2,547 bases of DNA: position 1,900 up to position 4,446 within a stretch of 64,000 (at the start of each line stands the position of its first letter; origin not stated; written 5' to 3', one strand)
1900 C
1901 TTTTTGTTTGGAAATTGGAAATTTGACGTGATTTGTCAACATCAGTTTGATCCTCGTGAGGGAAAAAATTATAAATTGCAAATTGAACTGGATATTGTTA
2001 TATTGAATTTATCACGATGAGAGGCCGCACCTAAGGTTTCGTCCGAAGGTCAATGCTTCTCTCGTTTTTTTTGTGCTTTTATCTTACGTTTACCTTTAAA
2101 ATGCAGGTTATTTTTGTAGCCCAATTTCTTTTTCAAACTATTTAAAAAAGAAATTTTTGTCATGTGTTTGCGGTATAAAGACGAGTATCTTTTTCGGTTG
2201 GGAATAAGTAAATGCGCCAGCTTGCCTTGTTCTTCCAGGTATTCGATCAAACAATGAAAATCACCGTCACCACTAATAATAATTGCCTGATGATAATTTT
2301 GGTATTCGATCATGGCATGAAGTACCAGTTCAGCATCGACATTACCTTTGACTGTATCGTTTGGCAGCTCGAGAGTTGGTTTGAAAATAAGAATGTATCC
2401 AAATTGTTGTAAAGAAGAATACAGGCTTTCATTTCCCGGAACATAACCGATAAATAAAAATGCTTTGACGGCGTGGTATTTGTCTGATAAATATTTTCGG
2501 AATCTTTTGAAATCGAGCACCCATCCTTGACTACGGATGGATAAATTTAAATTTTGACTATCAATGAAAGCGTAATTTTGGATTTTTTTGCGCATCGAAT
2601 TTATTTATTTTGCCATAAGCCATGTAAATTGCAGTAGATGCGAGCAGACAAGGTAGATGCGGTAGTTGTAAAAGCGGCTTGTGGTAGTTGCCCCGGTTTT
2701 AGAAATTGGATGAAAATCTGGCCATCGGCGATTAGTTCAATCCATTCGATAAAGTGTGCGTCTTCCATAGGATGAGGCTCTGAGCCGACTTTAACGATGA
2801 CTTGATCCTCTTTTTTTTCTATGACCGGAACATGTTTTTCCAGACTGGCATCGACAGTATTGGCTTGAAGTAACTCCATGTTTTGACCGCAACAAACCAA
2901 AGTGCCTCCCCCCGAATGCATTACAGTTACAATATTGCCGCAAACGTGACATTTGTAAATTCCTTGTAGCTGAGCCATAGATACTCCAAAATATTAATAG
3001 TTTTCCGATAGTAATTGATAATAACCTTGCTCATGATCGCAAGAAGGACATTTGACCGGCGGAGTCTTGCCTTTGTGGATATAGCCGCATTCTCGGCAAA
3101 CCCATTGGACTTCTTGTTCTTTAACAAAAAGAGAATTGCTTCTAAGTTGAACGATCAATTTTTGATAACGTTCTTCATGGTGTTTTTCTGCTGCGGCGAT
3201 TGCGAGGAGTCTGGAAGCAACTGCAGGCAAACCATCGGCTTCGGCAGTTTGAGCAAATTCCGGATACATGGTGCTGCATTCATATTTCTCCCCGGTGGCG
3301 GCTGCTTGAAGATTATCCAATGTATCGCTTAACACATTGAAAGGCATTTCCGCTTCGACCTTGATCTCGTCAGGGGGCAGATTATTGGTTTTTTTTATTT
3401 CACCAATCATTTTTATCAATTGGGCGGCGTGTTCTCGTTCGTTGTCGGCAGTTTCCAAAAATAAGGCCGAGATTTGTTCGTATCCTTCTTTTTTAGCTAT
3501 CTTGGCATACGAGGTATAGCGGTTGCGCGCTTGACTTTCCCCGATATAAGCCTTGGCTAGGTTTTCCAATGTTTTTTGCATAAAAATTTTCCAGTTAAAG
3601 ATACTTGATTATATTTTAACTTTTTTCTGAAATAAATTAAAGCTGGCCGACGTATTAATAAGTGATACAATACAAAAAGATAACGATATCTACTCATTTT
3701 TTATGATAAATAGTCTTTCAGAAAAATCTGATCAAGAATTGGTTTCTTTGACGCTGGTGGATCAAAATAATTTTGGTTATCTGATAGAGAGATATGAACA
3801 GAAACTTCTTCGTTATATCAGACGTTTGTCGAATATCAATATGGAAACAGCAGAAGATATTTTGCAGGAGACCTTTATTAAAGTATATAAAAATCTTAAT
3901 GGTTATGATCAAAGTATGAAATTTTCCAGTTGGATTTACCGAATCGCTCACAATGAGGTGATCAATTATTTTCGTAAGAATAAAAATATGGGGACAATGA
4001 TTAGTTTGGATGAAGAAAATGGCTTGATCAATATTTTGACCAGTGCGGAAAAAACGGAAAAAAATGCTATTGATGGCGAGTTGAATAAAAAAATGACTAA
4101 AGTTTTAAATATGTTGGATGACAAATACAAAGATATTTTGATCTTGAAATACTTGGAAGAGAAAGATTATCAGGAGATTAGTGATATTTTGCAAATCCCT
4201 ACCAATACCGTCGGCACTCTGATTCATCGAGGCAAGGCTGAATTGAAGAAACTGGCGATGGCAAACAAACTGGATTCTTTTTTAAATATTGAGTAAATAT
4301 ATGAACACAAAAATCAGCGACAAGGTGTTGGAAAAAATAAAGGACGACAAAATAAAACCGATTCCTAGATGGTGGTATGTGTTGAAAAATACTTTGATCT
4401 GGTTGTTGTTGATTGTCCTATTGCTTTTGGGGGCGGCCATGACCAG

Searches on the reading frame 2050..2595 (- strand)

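Call 58: search_protein_families(library=pfam, proteins=[window:2050-2595:-], max_evalue=0.00001)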
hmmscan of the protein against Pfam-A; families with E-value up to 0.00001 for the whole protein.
window:2050-2595:- (181 aa): 1 family
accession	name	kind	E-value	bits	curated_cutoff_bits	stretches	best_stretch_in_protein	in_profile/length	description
PF01936.24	NYN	-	7.2e-14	53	24.2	1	10-134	5-128/145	NYN domain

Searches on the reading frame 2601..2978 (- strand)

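Call 58: search_protein_families(library=pfam, proteins=[window:2601-2978:-], max_evalue=0.00001)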
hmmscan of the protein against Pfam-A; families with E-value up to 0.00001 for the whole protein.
window:2601-2978:- (125 aa): 2 families
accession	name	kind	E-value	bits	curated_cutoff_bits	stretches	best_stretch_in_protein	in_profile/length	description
PF01880.24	Desulfoferrodox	-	4.8e-20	72.4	22.2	1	42-124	2-97/98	Desulfoferrodoxin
PF06397.17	Desulfoferrod_N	-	5.7e-17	61.5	23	1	6-37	5-36/36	Desulfoferrodoxin, N-terminal domain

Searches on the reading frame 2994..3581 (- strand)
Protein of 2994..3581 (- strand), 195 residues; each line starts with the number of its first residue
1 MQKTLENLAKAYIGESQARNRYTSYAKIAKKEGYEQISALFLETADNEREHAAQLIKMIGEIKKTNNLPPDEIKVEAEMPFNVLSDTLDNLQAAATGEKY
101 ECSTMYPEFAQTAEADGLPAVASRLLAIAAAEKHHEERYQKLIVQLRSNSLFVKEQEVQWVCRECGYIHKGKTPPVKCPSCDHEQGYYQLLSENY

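Call 58: search_protein_families(library=pfam, proteins=[window:2994-3581:-], max_evalue=0.00001)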
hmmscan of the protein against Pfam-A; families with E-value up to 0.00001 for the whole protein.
window:2994-3581:- (195 aa): 3 families
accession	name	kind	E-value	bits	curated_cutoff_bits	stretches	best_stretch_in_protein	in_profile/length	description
PF02915.23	Rubrerythrin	-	9.7e-34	117.1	22.8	1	6-142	1-136/137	Rubrerythrin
PF21349.2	RUBY_RBDX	-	1.7e-10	40.6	26.5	1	160-188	1-29/30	Rubrerythrin, rubredoxin-like domain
PF00210.30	Ferritin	-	6.2e-10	39.6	24.5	1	7-147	3-140/142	Ferritin-like domain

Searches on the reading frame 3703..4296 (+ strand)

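Call 58: search_protein_families(library=pfam, proteins=[window:3703-4296:+], max_evalue=0.00001)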
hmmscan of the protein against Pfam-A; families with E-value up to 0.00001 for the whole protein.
window:3703-4296:+ (197 aa): 3 families
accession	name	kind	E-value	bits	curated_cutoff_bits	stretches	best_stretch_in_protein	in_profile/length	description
PF04542.20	Sigma70_r2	-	7.7e-19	67.7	24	1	27-94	1-69/71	Sigma-70 region 2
PF08281.18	Sigma70_r4_2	-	2.1e-13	50.1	25.7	1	132-181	5-54/54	Sigma-70, region 4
PF04545.22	Sigma70_r4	-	4.8e-06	26.4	24.1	1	135-183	2-50/50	Sigma-70, region 4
